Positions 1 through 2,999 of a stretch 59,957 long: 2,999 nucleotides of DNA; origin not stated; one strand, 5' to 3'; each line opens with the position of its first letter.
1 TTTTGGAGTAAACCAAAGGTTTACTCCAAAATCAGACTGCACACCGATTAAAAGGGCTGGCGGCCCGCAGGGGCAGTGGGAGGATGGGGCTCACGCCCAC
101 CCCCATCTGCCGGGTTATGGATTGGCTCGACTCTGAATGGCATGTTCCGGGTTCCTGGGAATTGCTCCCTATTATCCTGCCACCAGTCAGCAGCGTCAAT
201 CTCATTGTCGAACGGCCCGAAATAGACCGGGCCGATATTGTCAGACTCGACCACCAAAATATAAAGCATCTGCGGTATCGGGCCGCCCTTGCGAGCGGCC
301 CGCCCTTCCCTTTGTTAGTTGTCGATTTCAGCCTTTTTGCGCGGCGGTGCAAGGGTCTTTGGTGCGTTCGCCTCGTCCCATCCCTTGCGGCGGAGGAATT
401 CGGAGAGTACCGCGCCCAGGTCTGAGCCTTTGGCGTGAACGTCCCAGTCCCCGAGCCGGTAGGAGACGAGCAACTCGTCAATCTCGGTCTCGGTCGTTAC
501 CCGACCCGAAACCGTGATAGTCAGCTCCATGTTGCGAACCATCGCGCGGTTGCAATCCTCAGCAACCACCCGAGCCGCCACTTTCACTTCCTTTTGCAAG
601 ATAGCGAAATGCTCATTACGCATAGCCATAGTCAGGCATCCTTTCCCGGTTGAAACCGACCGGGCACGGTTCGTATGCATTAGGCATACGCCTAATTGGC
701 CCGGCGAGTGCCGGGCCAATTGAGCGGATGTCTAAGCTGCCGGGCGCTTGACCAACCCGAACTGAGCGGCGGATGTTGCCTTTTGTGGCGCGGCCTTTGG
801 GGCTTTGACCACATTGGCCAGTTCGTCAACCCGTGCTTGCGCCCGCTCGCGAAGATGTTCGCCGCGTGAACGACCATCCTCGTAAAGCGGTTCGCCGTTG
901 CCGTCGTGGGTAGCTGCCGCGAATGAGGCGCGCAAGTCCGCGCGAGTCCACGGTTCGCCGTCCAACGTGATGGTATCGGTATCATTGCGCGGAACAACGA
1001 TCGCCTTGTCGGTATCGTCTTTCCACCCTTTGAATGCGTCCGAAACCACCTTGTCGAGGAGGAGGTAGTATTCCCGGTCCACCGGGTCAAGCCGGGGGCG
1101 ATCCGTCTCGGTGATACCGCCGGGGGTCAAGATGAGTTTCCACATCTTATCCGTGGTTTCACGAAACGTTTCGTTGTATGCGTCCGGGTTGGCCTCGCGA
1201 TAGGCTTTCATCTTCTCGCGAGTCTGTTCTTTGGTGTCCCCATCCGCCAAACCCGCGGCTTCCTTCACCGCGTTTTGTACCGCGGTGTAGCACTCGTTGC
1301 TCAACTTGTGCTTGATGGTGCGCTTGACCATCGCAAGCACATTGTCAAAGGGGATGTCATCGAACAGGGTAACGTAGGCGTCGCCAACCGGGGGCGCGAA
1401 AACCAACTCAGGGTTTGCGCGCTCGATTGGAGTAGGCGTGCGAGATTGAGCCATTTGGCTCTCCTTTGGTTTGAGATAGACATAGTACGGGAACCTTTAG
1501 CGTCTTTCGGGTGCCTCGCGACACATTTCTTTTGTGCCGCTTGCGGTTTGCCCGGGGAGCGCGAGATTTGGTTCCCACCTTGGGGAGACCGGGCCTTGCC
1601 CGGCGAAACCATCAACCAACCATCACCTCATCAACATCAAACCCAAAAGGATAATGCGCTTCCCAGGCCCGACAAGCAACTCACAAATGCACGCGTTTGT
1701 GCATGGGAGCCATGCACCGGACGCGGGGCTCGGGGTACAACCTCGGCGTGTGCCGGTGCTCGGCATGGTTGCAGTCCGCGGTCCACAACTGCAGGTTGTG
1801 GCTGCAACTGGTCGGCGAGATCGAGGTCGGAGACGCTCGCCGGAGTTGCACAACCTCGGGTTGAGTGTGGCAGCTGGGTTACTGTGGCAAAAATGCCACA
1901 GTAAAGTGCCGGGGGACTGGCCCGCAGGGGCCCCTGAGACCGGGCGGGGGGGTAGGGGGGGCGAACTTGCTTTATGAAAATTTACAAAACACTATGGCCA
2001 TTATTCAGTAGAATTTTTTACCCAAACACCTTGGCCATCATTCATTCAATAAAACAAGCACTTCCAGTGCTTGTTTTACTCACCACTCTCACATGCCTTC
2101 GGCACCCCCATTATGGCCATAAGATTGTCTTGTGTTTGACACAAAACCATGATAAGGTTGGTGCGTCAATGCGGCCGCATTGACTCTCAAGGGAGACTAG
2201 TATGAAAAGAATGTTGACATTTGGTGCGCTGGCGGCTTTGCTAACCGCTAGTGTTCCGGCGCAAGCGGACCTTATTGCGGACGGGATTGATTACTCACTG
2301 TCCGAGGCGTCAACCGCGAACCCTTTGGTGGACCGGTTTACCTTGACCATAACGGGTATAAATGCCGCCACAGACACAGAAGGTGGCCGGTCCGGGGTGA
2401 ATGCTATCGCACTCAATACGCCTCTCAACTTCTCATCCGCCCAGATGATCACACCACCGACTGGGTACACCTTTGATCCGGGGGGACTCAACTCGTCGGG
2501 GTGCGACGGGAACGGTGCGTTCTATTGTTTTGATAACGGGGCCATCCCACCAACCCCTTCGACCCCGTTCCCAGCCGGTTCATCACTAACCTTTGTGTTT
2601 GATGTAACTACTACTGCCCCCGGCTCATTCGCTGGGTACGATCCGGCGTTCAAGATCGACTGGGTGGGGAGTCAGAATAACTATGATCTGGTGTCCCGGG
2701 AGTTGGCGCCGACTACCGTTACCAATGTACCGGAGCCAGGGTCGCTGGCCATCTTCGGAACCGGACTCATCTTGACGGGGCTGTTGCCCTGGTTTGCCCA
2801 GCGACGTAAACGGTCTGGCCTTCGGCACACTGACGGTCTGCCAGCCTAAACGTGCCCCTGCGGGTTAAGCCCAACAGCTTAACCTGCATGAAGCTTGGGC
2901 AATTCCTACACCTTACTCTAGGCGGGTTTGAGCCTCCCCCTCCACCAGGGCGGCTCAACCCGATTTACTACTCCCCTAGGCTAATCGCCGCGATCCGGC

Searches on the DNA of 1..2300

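Call 99: search_rna_families(source=window, start=1, end=2300, threshold=evalue, max_evalue=5)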
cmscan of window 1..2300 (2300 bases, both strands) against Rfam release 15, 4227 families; matches with E-value up to 5: 4.
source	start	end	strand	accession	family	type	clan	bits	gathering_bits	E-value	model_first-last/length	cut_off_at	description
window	2228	2289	+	RF02950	D12-methyl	Gene; sRNA;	-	17.8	57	3.4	1-64/64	no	D12-methyl RNA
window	55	90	+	RF02145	MEG8_1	Gene; lncRNA;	-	17.2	70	0.36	60-97/97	no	Maternally expressed 8 exon 1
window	1678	1720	+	RF04308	HCV_SL2531-SL2549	Cis-reg;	-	17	56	2.1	1-72/72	no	Hepatitis C virus stem-loop SL2531 and SL2549AU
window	544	627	-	RF01122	sR39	Gene; snRNA; snoRNA; CD-box;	-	12.8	50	4.8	1-56/56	no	Small nucleolar RNA sR39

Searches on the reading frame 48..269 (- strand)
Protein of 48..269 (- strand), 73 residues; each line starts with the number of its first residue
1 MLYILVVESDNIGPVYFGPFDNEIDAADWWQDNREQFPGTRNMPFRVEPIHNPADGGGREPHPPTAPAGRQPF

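Call 15: search_protein_families(library=phrogs, proteins=[window:48-269:-], max_evalue=0.01)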
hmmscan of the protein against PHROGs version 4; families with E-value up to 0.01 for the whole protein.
window:48-269:- (73 aa): 0 families

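Call 27: search_protein_families(library=pfam, proteins=[window:48-269:-], max_evalue=0.1)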
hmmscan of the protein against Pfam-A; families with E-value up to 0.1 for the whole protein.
window:48-269:- (73 aa): 0 families

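Call 44: find_encoding_contigs(protein=window:48-269:-, flank=3000, max_places=10)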
Protein window:48-269:- (73 aa): no gene with exactly this product is on record in the collection.

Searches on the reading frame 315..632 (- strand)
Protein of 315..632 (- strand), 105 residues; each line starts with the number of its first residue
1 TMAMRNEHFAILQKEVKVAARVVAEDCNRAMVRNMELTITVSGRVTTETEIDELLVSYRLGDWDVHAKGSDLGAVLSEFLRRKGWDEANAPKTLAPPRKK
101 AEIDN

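Call 15: search_protein_families(library=phrogs, proteins=[window:315-632:-], max_evalue=0.01)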
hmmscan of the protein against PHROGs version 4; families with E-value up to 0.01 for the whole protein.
window:315-632:- (105 aa): 0 families

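Call 27: search_protein_families(library=pfam, proteins=[window:315-632:-], max_evalue=0.1)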
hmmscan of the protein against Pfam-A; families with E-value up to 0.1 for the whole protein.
window:315-632:- (105 aa): 1 family
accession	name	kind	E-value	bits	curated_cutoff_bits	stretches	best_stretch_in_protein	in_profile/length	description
PF10816.13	DUF2760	-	0.058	13.7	25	1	14-87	32-101/124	Domain of unknown function (DUF2760)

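Call 48: find_encoding_contigs(protein=window:318-629:-, flank=3000, max_places=10)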
Protein seq(104 aa) (104 aa): 15 contigs read that carry it; 10 places shown.
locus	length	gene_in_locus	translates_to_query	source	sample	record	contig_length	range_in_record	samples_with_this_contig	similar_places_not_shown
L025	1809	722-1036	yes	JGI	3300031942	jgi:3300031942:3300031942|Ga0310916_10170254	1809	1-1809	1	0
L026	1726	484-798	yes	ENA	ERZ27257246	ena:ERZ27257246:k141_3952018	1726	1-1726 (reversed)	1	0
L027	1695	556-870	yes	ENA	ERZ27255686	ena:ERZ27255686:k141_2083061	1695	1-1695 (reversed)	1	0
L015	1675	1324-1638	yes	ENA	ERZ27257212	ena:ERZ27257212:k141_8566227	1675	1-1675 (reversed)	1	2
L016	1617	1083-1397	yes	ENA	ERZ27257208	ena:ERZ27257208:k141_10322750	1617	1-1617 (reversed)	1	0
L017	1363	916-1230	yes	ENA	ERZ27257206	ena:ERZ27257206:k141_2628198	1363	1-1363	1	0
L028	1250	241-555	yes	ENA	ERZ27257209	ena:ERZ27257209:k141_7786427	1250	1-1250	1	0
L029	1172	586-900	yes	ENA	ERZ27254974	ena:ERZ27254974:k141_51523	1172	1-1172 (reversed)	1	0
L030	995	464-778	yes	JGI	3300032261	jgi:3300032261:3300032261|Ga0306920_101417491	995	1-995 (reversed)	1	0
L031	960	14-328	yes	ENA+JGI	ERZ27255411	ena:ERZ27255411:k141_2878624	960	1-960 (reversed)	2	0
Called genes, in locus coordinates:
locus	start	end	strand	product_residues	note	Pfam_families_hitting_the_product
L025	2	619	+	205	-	?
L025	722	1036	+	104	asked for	-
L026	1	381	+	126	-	?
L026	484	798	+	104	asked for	-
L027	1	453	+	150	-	?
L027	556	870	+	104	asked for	-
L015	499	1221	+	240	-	-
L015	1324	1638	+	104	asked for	-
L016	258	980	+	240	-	-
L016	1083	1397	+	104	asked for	-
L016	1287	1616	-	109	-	?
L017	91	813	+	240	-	-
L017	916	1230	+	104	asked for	-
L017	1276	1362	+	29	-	?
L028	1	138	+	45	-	?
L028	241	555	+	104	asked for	-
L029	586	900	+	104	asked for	-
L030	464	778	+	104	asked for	-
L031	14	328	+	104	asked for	-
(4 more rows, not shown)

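Call 106: search_solved_structures(query=window:315-632:-, max_evalue=1)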
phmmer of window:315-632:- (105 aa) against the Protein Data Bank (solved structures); distinct sequences matched with E-value up to 1: 0.

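Call 114: predict_structure(protein=window:315-632:-)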
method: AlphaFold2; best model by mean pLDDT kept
length: 105 residues; sequences in the alignment: 1
mean_pLDDT: 56.2   pTM: 0.37
mean pLDDT of the five models: 56.2, 54.5, 50.8, 49.1, 44.9
residues with pLDDT >= 90: 0; 70-90: 1; 50-70: 81; < 50: 23
segments of 3 or more residues with pLDDT < 50: 1-5, 89-105
pLDDT, mean of each block of 10 residues (from residue 1): 53 66 62 59 60 63 62 60 54 36 29
secondary structure, 60 per line:
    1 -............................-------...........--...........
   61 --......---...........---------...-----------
elements in order: H2-29 E37-47 E50-60 E63-68 H72-82

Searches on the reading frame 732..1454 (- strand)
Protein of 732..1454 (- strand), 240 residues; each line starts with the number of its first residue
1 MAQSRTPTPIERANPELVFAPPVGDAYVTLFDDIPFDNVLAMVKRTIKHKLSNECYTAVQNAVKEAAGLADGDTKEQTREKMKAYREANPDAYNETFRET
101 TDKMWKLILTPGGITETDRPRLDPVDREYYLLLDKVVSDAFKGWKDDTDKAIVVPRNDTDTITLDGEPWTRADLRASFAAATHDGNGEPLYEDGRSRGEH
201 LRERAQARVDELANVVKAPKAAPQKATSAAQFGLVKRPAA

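Call 15: search_protein_families(library=phrogs, proteins=[window:732-1454:-], max_evalue=0.01)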
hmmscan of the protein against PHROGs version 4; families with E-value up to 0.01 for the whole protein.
window:732-1454:- (240 aa): 0 families

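Call 23: find_related_loci(query=window:732-1454:-, collection=viral_contigs, flank=6000)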
Query window:732-1454:- (240 aa) in viral_contigs; peptide patterns used: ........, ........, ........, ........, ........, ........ (x = any residue, [..] = any of these).
12 stretches matched a pattern, but none encodes a relative of the query by tblastn (E <= 1e-3).

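Call 25: find_encoding_contigs(protein=window:732-1454:-, flank=5000, max_places=10)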
Protein window:732-1454:- (240 aa): 9 contigs read that carry it; 7 places shown.
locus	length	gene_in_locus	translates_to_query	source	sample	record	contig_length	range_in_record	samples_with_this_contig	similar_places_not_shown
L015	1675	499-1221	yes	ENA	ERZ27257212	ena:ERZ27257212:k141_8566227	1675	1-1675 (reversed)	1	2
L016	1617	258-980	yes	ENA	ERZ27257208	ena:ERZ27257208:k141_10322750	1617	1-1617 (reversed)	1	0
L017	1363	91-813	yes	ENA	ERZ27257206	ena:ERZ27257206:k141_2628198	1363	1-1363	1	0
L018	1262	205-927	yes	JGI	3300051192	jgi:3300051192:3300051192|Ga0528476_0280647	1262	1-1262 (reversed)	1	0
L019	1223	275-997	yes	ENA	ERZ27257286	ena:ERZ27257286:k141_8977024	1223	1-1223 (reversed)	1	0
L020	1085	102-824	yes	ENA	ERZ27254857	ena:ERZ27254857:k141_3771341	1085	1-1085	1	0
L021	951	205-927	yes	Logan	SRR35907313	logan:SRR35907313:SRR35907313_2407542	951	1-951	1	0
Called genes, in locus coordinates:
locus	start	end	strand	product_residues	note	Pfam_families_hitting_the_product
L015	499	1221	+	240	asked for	-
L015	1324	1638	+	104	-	-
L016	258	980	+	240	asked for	-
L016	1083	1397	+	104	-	-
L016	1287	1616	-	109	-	?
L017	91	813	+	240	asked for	-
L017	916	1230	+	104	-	-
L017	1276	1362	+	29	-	?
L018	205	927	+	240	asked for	-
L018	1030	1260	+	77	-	?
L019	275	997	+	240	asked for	-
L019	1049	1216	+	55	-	-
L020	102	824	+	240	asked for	-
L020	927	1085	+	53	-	?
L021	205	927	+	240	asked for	-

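Call 27: search_protein_families(library=pfam, proteins=[window:732-1454:-], max_evalue=0.1)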
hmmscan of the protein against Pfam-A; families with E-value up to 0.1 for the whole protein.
window:732-1454:- (240 aa): 0 families

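Call 74: find_homologous_proteins(query=window:732-1454:-, max_evalue=0.001)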
Query window:732-1454:- (240 aa): 2 proteins with E <= 0.001 among 1877 candidates.
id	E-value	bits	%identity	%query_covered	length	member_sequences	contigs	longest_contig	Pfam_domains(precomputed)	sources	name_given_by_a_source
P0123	2.9e-156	536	100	100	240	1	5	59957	-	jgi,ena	jgi:hypothetical protein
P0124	2.5e-54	202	48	100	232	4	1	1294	-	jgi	-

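Call 75: find_encoding_contigs(protein=P0124, flank=5000, max_places=10)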
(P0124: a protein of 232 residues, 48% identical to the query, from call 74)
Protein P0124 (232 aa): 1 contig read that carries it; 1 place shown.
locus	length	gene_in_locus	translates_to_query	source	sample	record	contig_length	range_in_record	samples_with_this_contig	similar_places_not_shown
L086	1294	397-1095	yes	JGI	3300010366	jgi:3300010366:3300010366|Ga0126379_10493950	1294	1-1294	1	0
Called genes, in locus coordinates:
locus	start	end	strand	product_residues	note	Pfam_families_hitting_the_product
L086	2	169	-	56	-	?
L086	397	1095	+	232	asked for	-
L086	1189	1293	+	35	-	?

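Call 76: list_cluster_members(proteins=[P0124, P0002])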
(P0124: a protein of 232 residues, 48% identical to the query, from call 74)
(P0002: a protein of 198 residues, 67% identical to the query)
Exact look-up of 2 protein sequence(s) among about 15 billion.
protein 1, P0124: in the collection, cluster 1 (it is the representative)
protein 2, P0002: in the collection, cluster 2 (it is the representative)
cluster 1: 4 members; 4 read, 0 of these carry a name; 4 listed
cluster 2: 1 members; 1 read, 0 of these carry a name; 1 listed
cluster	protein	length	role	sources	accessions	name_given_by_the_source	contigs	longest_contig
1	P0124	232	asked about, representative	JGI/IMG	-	-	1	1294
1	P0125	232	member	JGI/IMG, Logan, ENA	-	-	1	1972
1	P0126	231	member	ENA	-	-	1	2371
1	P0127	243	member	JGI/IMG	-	-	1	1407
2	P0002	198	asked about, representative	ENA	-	-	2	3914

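Call 77: find_encoding_contigs(protein=P0126, flank=5000)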
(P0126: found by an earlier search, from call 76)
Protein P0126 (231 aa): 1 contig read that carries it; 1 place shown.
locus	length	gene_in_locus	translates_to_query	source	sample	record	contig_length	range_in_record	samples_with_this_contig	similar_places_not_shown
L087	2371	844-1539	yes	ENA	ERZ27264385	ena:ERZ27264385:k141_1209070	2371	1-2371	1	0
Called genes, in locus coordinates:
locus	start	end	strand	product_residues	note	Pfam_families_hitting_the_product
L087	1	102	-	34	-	?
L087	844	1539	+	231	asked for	-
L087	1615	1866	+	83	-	-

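Call 78: find_encoding_contigs(protein=P0125, flank=5000)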
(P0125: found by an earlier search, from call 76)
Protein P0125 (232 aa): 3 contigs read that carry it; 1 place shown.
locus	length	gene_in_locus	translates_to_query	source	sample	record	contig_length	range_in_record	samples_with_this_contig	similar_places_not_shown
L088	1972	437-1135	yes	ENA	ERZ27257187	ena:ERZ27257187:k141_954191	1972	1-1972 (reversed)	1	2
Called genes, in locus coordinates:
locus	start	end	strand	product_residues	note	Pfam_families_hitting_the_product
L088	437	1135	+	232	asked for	-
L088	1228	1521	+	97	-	-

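Call 92: predict_structure(alignment_id=A5)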
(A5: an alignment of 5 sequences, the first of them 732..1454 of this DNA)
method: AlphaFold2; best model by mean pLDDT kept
length: 240 residues; sequences in the alignment: 5
mean_pLDDT: 59.0   pTM: 0.37
mean pLDDT of the five models: 59.0, 55.9, 51.6, 48.4, 48.4
residues with pLDDT >= 90: 5; 70-90: 48; 50-70: 111; < 50: 76
segments of 3 or more residues with pLDDT < 50: 1-4, 19-24, 26-31, 38-47, 107-126, 185-189, 191-193, 212-223, 238-240
pLDDT, mean of each block of 10 residues (from residue 1): 51 54 46 50 49 68 84 84 90 77 53 34 46 59 67 62 73 63 50 50 54 43 55 55
secondary structure, 60 per line:
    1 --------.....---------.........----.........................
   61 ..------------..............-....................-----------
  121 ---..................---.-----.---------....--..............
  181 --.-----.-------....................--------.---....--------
elements in order: H9-13 H23-31 H36-62 H75-88 H90-109 H124-141 E161-164 E167-170 H171-180 H197-216 H229-232

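Call 105: search_solved_structures(query=A5, max_evalue=1)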
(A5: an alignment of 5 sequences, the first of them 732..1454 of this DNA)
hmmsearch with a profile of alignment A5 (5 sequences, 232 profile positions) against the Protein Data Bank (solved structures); distinct sequences matched with E-value up to 1: 6.
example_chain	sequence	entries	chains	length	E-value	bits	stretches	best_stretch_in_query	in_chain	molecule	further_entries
2p3x_A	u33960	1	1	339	0.11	15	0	59-127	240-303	Polyphenol oxidase, chloroplast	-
5nmu_A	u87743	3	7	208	0.42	13.1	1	55-91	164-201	CBS-CP12 | Similar to tr|Q8YYT1|Q8YYT1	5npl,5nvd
6nvt_A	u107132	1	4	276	0.45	13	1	130-171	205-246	Beta-lactamase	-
6nvu_A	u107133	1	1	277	0.45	13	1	130-171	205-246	Beta-lactamase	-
6pq8_A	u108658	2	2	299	0.51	12.9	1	130-171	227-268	Beta-lactamase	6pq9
5gs8_A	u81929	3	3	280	0.85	12.1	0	130-171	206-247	Beta-lactamase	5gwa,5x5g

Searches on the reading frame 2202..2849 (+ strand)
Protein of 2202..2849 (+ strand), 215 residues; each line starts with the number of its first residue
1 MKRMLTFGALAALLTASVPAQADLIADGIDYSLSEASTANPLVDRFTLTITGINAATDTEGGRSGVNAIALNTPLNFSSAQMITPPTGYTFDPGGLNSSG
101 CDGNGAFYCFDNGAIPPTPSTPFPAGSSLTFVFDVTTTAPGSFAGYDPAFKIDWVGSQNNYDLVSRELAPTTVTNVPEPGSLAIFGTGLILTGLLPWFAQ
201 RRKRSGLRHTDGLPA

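Call 15: search_protein_families(library=phrogs, proteins=[window:2202-2849:+], max_evalue=0.01)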
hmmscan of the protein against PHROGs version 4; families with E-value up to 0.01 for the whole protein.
window:2202-2849:+ (215 aa): 0 families

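Call 27: search_protein_families(library=pfam, proteins=[window:2202-2849:+], max_evalue=0.1)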
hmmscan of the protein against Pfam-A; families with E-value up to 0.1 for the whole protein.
window:2202-2849:+ (215 aa): 1 family
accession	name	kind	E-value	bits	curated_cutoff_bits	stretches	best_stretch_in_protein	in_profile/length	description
PF07589.16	PEP-CTERM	-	0.00086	19.8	20.7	1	176-191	2-18/24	PEP-CTERM motif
